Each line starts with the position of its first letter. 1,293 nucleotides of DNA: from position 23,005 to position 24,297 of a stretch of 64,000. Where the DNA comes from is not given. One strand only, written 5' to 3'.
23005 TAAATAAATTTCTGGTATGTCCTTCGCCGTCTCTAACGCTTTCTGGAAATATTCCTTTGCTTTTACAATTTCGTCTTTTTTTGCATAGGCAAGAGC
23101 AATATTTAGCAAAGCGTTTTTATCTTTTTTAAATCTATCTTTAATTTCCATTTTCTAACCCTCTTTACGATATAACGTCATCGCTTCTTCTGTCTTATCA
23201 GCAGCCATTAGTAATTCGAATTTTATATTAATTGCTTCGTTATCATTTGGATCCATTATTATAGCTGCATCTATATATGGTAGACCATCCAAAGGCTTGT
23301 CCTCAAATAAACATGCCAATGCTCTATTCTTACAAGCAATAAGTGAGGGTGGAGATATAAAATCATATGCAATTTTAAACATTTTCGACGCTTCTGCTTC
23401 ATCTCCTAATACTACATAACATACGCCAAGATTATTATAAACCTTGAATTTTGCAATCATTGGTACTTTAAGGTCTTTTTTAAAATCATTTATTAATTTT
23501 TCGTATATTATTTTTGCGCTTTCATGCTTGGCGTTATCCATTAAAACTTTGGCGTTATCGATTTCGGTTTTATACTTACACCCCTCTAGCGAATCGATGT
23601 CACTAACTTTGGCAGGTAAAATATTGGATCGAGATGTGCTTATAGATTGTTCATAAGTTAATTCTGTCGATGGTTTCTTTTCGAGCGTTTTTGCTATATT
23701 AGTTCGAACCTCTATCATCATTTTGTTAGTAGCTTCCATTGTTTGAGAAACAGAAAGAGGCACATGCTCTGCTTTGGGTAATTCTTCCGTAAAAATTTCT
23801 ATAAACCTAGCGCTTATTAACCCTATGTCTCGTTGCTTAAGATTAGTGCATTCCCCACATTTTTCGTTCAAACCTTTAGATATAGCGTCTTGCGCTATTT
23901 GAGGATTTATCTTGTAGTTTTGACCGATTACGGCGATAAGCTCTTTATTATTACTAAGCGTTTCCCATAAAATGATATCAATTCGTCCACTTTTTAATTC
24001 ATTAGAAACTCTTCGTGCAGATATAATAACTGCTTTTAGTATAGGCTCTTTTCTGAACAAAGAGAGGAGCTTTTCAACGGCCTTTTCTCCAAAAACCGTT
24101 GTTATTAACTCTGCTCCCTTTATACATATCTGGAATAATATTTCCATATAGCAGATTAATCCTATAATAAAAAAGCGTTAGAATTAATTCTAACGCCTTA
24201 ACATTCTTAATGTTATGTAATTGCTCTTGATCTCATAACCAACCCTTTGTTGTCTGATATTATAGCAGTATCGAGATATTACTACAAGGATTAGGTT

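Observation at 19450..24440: Low-GC (about 30%) island inserted next to the tRNA-Asp 3' end, carrying a kinase remnant and TPR proteins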

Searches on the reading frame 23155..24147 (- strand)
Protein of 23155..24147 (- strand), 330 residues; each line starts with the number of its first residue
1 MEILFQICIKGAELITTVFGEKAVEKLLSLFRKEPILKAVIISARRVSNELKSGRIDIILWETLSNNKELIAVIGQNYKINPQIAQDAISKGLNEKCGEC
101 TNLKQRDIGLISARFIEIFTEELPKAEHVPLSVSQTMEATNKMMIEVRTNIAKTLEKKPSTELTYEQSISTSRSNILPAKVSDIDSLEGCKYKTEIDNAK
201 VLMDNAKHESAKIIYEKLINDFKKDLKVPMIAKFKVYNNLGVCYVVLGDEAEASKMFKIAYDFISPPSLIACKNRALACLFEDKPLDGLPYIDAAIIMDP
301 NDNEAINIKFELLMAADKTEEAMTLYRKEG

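Call 4: search_protein_families(library=pfam, proteins=[window:23155-24147:-], max_evalue=0.1)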
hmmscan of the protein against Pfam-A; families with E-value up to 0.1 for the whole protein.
window:23155-24147:- (330 aa): 5 families
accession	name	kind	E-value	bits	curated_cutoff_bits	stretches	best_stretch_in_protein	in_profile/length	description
PF00515.34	TPR_1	-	0.00035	20.7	27.8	1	235-258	2-25/34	Tetratricopeptide repeat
PF07719.23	TPR_2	-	0.0018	18.7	27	0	235-258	2-25/34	Tetratricopeptide repeat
PF13181.12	TPR_8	-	0.0057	17.2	25.7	0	235-258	2-25/34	Tetratricopeptide repeat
PF14559.12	TPR_19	-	0.0083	16.9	25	0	288-326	10-48/68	Tetratricopeptide repeat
PF13174.12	TPR_6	-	0.036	15.2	26.3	0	206-223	13-31/33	Tetratricopeptide repeat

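Call 5: search_protein_families(library=padloc, proteins=[window:23155-24147:-], max_evalue=0.1)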
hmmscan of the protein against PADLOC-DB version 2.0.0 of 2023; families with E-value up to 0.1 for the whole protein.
window:23155-24147:- (330 aa): 0 families

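Call 6: search_protein_families(library=ncbifam, proteins=[window:23155-24147:-], max_evalue=0.1)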
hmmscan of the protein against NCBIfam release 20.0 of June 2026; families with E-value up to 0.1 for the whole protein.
window:23155-24147:- (330 aa): 3 families
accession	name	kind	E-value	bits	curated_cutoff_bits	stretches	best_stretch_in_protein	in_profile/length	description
TIGR02917.1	PEP_TPR_lipo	equivalog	0.00016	19.7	312.2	1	233-328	124-218/899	XrtA/PEP-CTERM system TPR-repeat protein PrsT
TIGR02521.1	type_IV_pilW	equivalog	0.022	14.3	154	0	233-261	134-162/234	type IV pilus biogenesis/stability protein PilW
NF033762.1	social_mot_Tgl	equivalog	0.045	13.1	225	0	199-260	107-162/252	social motility TPR repeat lipoprotein Tgl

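Call 44: find_homologous_proteins(query=window:23158-24147:-, max_evalue=0.01)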
Query window:23158-24147:- (330 aa): 4 proteins with E <= 0.01 among 2072 candidates.
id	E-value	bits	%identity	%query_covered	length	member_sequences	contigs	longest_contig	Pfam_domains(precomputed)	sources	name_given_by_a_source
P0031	1.6e-209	712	100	100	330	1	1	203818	-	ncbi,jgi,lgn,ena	ncbi:MAG: hypothetical protein WC515_03775 [Candidatus Omnitrophota bacterium]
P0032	1.8e-69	252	45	91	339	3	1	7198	-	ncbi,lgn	-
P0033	5.2e-68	248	44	91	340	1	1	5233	PF00515.35,PF07719.24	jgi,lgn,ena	-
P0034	5.6e-60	221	40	90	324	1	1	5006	PF00515.35,PF13424.13,PF07719.24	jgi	-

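Call 46: find_encoding_contigs(protein=P0032, flank=8000, max_places=3)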
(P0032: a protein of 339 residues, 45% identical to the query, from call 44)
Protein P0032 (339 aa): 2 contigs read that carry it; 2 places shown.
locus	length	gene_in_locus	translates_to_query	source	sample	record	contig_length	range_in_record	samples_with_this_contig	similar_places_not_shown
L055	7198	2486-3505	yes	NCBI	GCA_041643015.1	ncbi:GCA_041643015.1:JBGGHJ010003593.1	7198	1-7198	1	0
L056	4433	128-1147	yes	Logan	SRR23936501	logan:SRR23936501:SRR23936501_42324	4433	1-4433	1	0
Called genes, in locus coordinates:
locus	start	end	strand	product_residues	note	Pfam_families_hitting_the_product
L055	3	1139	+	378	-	?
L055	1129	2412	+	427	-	PF01420:Methylase_S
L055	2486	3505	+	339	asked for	-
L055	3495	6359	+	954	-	PF00515:TPR_1 (faint), PF07719:TPR_2 (faint), PF13181:TPR_8 (faint), PF13414:TPR_11 (faint), PF13424:TPR_12 (faint), PF13428:TPR_14 (faint), PF13431:TPR_17 (faint), PF20698:PIN-TPR-GreABC, +4 more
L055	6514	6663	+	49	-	-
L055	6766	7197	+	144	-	?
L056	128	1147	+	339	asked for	-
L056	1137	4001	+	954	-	PF00515:TPR_1 (faint), PF07719:TPR_2 (faint), PF13181:TPR_8 (faint), PF13414:TPR_11 (faint), PF13424:TPR_12 (faint), PF13428:TPR_14 (faint), PF13431:TPR_17 (faint), PF20698:PIN-TPR-GreABC, +4 more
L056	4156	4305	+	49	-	-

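Call 47: find_encoding_contigs(protein=P0033, flank=8000, max_places=3)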
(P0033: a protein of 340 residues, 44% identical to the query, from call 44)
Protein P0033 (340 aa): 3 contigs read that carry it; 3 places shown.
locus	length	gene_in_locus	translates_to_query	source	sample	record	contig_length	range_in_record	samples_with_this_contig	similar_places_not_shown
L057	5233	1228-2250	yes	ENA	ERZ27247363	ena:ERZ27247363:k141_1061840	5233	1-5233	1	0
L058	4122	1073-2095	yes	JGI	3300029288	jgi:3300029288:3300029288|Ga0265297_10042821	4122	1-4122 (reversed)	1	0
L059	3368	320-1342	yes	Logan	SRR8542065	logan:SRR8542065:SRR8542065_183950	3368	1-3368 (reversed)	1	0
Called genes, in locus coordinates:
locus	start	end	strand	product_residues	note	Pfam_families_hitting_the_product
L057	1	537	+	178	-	?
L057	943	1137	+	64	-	PF13560:HTH_31, PF12844:HTH_19, PF01381:HTH_3, PF13443:HTH_26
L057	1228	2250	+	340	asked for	PF00515:TPR_1 (faint), PF07719:TPR_2 (faint)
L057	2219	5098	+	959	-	PF00515:TPR_1 (weak), PF07719:TPR_2 (faint), PF13174:TPR_6 (faint), PF13176:TPR_7 (faint), PF13181:TPR_8 (faint), PF13424:TPR_12 (faint), PF13428:TPR_14 (faint), PF20698:PIN-TPR-GreABC, +3 more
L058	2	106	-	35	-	?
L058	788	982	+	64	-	PF13560:HTH_31, PF12844:HTH_19, PF01381:HTH_3, PF13443:HTH_26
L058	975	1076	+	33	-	-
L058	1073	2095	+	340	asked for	PF00515:TPR_1 (faint), PF07719:TPR_2 (faint)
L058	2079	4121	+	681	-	?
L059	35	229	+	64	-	PF13560:HTH_31, PF12844:HTH_19, PF01381:HTH_3, PF13443:HTH_26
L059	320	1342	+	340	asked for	PF00515:TPR_1 (faint), PF07719:TPR_2 (faint)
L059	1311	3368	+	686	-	?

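Call 48: find_encoding_contigs(protein=P0034, flank=8000, max_places=3)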
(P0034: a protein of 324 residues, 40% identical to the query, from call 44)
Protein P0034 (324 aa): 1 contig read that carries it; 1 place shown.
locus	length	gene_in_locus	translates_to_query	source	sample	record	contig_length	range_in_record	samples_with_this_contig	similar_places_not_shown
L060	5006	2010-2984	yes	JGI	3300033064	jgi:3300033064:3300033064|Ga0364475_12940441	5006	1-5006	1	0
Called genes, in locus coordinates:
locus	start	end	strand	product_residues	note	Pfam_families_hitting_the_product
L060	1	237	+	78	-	?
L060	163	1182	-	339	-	PF00239:Resolvase, PF07508:Recombinase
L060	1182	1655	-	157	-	PF11149:DUF2924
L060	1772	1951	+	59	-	-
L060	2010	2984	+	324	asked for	PF00515:TPR_1 (faint), PF07719:TPR_2 (faint), PF13424:TPR_12 (faint)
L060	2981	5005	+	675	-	?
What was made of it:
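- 23155..24147 (-): N-partner gene (330 aa). It has a rare all-alpha N-terminal domain (~res 20-130), a disordered linker (~129-184), and four or so TPRs (~190-327) that continue into the TPR array of the next gene. Homologues P0032-34 each precede a ~955-aa PIN-TPR-GreABC gene (calls 44, 46-48).
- One homologous N-partner/core pair (L060) lies beside a serine recombinase and a DUF2924 gene (call 48).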

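Call 51: search_protein_families(library=pfam, proteins=[P0032, P0033, P0034], max_evalue=1)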
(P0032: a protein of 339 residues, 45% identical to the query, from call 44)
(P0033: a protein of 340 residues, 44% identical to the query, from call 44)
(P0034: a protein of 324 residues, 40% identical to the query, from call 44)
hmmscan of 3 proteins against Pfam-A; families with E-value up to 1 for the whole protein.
P0032 (339 aa): 10 families
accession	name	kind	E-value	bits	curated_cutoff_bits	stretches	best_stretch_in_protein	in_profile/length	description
PF07719.23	TPR_2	-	0.00049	20.5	27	0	239-267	2-30/34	Tetratricopeptide repeat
PF13431.12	TPR_17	-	0.001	19.6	24.4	1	297-325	3-31/34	Tetratricopeptide repeat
PF13424.12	TPR_12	-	0.0019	18.8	30.1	1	203-266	10-73/77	Tetratricopeptide repeat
PF14559.12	TPR_19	-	0.0034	18.1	25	0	291-329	9-47/68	Tetratricopeptide repeat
PF13428.12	TPR_14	-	0.005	17.9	23.5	0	203-230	8-35/44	Tetratricopeptide repeat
PF00515.34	TPR_1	-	0.0061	16.8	27.8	0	239-266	2-29/34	Tetratricopeptide repeat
PF12534.13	Pannexin_like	-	0.028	13.9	25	1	159-222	192-253/346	Pannexin-like TM region of LRRC8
PF12895.13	ANAPC3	-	0.06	14.1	27.2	0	296-337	12-53/82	Anaphase-promoting complex, cyclosome, subunit 3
PF00015.26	MCPsignal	-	0.16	12.2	34.6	1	105-180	83-157/172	Methyl-accepting chemotaxis protein (MCP) signalling domain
PF13174.12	TPR_6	-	0.26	12.4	26.3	0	203-226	7-30/33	Tetratricopeptide repeat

P0033 (340 aa): 12 families
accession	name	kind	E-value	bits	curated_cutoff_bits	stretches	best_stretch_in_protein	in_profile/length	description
PF07719.23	TPR_2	-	1.5e-06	28.3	27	1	238-263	2-27/34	Tetratricopeptide repeat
PF00515.34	TPR_1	-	7e-06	26.1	27.8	1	238-263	2-27/34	Tetratricopeptide repeat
PF13424.12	TPR_12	-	8.4e-05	23.1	30.1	1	202-263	10-71/77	Tetratricopeptide repeat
PF13428.12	TPR_14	-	8.7e-05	23.3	23.5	0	201-228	7-34/44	Tetratricopeptide repeat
PF13431.12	TPR_17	-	0.00021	21.8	24.4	1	296-324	3-31/34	Tetratricopeptide repeat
PF14559.12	TPR_19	-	0.00025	21.8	25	0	285-324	4-43/68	Tetratricopeptide repeat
PF13181.12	TPR_8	-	0.00066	20.1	25.7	0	201-223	7-29/34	Tetratricopeptide repeat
PF12569.14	NatA_aux_su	-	0.018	14.4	33.3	0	292-328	212-248/515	N-terminal acetyltransferase A, auxiliary subunit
PF20889.2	TsiV3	-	0.03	14.8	28.4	1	48-103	9-63/90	Antitoxin TsiV3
PF22737.1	NNH6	-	0.059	13.9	27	1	134-170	48-85/114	NACHT N-terminal Helical domain 6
PF12299.13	DUF3627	-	0.074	13.6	20.9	0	61-96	51-86/93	Protein of unknown function (DUF3627)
PF13174.12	TPR_6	-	0.17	13.1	26.3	0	204-225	9-30/33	Tetratricopeptide repeat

P0034 (324 aa): 12 families
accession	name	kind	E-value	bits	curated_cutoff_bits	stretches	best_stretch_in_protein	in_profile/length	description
PF07719.23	TPR_2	-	4.5e-08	33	27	1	225-250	2-27/34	Tetratricopeptide repeat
PF00515.34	TPR_1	-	3.8e-06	26.9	27.8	1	225-250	2-27/34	Tetratricopeptide repeat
PF13424.12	TPR_12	-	7.8e-06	26.4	30.1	1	189-253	10-74/77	Tetratricopeptide repeat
PF13181.12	TPR_8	-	4.2e-05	23.8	25.7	0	225-248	2-25/34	Tetratricopeptide repeat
PF14559.12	TPR_19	-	0.00014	22.5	25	1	192-243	1-44/68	Tetratricopeptide repeat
PF13432.12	TPR_16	-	0.00035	21.4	32.7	0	281-317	19-55/65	Tetratricopeptide repeat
PF13431.12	TPR_17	-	0.00048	20.6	24.4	1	283-314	3-34/34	Tetratricopeptide repeat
PF12569.14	NatA_aux_su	-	0.0025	17.3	33.3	1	279-316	212-249/515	N-terminal acetyltransferase A, auxiliary subunit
PF13428.12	TPR_14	-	0.0048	17.9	23.5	0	189-215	8-34/44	Tetratricopeptide repeat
PF13174.12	TPR_6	-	0.016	16.2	26.3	0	230-248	6-24/33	Tetratricopeptide repeat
PF13374.12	TPR_10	-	0.14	12.7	27.5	0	297-316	6-25/42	Tetratricopeptide repeat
PF12534.13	Pannexin_like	-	0.18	11.2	25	1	138-214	184-258/346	Pannexin-like TM region of LRRC8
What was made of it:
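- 23155..24147 (-): Pfam finds TPR hits only, and nothing for res 1-189 at E<=1 (calls 4, 51).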

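Call 69: predict_structure(alignment_id=A4)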
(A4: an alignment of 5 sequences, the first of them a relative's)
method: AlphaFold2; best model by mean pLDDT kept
length: 330 residues; sequences in the alignment: 5
mean_pLDDT: 66.8   pTM: 0.41
mean pLDDT of the five models: 66.8, 65.3, 64.8, 64.6, 56.0
residues with pLDDT >= 90: 21; 70-90: 180; 50-70: 39; < 50: 90
segments of 3 or more residues with pLDDT < 50: 1-33, 129-144, 153-184, 328-330
pLDDT, mean of each block of 10 residues (from residue 1): 39 36 30 60 75 69 74 79 86 70 71 87 64 36 47 43 29 27 55 90 84 94 86 85 82 80 68 75 80 81 81 80 62
secondary structure, 60 per line:
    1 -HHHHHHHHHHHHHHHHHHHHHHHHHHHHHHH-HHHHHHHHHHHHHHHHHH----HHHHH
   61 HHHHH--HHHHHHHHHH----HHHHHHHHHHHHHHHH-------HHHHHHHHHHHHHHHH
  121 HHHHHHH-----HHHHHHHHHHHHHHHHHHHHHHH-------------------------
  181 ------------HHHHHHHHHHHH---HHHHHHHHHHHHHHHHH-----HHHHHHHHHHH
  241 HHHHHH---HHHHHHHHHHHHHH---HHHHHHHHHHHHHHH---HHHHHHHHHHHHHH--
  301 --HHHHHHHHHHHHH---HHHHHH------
elements in order: H2-32 H34-51 H56-65 H68-77 H82-97 H105-127 H133-155 H193-204 H208-224 H230-246 H250-263 H267-281 H285-298 H303-315 H319-324
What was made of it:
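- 23155..24147 (-): AF2 model (call 69).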

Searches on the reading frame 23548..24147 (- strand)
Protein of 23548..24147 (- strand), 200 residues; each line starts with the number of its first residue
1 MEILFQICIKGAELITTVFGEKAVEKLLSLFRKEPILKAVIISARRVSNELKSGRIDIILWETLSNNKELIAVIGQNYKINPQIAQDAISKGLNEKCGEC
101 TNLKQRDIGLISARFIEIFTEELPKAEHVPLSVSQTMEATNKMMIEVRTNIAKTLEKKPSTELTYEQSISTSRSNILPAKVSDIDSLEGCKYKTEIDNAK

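Call 51: search_protein_families(library=pfam, proteins=[window:23581-24147:-], max_evalue=1)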
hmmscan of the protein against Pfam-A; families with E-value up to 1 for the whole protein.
seq(189 aa): 0 families

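Call 54: search_protein_representatives(protein=window:23548-24147:-)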
Query: 200 residues. Proteins with E-value up to 0.001 (for the whole library): 6; up to 1e-10: 3; up to 1e-30: 1. The best 6 are listed.
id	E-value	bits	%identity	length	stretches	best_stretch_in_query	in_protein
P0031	4.8e-121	417.6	100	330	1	1-200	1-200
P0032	7.8e-17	78.2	35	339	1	22-200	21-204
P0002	6.2e-15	72.0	33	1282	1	22-200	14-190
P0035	4.7e-08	49.6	30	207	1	24-193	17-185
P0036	1.7e-04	38.0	45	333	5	60-87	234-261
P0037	2.4e-04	37.5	22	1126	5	20-113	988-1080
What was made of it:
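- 23155..24147 (-): Only 4 clusters among 1.84 billion representatives clearly match the N-domain (call 54).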
